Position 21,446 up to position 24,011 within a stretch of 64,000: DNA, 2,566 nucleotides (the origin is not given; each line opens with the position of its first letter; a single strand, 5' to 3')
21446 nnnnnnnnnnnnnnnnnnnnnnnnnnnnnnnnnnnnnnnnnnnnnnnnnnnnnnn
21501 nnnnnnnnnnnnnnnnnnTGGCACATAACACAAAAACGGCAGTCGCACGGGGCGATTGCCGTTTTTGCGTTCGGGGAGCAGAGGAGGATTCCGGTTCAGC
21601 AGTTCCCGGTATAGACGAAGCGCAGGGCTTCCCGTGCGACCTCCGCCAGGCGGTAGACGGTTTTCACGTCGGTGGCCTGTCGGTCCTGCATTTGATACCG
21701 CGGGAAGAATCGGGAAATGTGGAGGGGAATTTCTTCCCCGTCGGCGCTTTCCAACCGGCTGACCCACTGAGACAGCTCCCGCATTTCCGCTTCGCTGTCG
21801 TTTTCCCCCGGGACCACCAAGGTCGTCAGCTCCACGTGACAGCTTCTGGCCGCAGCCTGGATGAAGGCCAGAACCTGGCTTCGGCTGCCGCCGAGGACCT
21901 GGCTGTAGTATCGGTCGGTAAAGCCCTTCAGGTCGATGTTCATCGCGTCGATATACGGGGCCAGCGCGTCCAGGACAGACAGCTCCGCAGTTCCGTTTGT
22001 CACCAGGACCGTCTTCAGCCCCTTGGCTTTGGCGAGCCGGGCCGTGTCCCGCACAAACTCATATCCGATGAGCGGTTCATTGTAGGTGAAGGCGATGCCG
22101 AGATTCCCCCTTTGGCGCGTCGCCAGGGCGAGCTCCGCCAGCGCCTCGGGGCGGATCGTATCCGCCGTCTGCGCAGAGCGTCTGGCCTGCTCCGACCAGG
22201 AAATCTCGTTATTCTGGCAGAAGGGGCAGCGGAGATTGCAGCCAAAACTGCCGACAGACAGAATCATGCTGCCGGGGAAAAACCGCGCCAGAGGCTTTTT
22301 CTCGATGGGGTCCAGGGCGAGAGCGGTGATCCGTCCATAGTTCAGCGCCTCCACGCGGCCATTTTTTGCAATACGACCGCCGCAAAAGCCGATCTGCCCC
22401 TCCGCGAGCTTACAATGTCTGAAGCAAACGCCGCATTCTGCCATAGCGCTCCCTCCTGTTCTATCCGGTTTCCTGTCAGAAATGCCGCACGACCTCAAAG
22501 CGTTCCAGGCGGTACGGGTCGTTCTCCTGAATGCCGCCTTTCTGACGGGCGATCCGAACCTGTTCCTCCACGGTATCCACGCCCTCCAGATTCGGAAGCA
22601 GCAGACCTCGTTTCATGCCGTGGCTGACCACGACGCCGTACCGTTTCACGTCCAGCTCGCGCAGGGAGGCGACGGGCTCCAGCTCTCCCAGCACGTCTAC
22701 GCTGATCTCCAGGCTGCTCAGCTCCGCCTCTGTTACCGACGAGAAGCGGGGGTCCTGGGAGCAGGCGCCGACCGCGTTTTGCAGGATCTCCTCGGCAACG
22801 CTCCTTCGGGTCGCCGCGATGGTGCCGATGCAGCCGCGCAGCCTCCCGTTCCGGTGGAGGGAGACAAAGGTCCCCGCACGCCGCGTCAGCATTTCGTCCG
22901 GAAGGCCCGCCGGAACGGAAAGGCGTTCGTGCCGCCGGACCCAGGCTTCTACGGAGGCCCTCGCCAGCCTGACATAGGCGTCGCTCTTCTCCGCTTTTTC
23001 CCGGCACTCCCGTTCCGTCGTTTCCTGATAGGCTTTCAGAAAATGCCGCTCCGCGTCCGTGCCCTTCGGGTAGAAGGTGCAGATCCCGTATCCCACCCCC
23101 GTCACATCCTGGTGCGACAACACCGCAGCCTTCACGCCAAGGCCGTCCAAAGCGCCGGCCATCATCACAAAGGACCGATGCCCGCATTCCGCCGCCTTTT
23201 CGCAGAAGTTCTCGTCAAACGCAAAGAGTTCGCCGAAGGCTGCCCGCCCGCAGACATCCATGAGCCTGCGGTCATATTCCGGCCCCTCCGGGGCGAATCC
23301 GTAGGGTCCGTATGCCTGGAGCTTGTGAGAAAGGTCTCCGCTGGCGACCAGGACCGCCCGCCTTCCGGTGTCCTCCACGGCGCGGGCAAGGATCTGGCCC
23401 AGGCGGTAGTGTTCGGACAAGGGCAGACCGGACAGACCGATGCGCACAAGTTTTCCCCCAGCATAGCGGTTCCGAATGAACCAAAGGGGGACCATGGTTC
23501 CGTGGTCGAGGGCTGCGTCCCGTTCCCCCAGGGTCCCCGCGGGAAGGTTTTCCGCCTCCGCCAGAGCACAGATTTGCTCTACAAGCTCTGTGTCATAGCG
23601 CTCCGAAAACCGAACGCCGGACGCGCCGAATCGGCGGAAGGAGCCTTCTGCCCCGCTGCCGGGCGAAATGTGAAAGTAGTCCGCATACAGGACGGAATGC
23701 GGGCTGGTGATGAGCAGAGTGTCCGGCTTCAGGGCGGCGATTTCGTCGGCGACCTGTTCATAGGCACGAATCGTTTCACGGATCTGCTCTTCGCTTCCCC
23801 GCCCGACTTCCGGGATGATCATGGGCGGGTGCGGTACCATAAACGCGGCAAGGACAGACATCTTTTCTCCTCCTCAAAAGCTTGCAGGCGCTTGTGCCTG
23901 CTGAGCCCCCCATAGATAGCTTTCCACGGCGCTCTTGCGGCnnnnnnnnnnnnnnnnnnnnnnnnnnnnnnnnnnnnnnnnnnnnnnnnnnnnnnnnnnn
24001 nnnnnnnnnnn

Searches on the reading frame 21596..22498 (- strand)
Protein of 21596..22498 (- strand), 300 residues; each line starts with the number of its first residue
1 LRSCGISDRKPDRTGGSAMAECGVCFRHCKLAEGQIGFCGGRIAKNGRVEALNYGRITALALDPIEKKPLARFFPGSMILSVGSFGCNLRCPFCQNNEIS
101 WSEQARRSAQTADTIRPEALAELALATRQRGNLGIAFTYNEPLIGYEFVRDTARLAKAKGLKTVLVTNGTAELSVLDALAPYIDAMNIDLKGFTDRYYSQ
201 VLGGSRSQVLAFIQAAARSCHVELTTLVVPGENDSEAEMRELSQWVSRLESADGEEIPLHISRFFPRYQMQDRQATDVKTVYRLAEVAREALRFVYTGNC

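Call 12: search_protein_families(library=pfam, proteins=[window:21596-22498:-], max_evalue=0.01)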
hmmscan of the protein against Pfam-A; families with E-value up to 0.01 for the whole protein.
window:21596-22498:- (300 aa): 2 families
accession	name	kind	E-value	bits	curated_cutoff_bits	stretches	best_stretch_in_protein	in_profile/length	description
PF04055.27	Radical_SAM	-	3e-24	86.5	29.5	1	85-239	5-162/166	Radical SAM superfamily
PF13353.11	Fer4_12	-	0.0019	18.9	22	1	86-175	14-97/137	4Fe-4S single cluster domain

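Call 94: find_encoding_contigs(protein=window:21596-22444:-, flank=6000, max_places=10)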
Protein window:21596-22444:- (282 aa): 23 contigs read that carry it; 3 places shown.
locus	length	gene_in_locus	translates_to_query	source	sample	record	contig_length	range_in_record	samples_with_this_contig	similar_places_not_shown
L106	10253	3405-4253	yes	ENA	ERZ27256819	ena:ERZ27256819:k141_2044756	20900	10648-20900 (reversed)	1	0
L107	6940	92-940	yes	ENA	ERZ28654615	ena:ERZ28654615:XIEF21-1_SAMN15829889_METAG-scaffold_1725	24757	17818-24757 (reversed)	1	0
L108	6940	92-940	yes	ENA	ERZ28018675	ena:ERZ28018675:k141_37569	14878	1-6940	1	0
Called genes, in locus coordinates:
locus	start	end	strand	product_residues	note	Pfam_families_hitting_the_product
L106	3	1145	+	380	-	?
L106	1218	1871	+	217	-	PF00583:Acetyltransf_1, PF13508:Acetyltransf_7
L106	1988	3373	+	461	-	PF02900:LigB, PF01871:AMMECR1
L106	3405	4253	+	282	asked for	PF04055:Radical_SAM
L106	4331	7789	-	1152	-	PF13289:SIR2_2, PF13191:AAA_16 (faint), PF25199:nSTAND_NTPase5 (weak)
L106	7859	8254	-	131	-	PF22636:FlK, PF03061:4HBT (weak)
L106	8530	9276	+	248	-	PF02517:Rce1-like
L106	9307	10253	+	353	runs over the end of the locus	PF03403:PAF-AH_p_II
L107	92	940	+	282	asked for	PF04055:Radical_SAM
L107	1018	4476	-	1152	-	PF13289:SIR2_2, PF13191:AAA_16 (faint), PF25199:nSTAND_NTPase5 (weak)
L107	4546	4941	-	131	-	PF22636:FlK, PF03061:4HBT (weak)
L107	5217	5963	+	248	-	PF02517:Rce1-like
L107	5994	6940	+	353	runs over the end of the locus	PF03403:PAF-AH_p_II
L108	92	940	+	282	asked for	PF04055:Radical_SAM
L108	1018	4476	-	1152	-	PF13289:SIR2_2, PF13191:AAA_16 (faint), PF25199:nSTAND_NTPase5 (weak)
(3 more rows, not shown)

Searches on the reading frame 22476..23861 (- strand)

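Call 12: search_protein_families(library=pfam, proteins=[window:22476-23861:-], max_evalue=0.01)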
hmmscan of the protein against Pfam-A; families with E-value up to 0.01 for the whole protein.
window:22476-23861:- (461 aa): 2 families
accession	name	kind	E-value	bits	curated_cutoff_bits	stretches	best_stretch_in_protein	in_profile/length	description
PF01871.22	AMMECR1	-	6.3e-42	143.4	25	1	297-458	1-166/168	AMMECR1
PF02900.23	LigB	-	1.5e-37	129.6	26.3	1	6-260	2-268/269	Catalytic LigB subunit of aromatic ring-opening dioxygenase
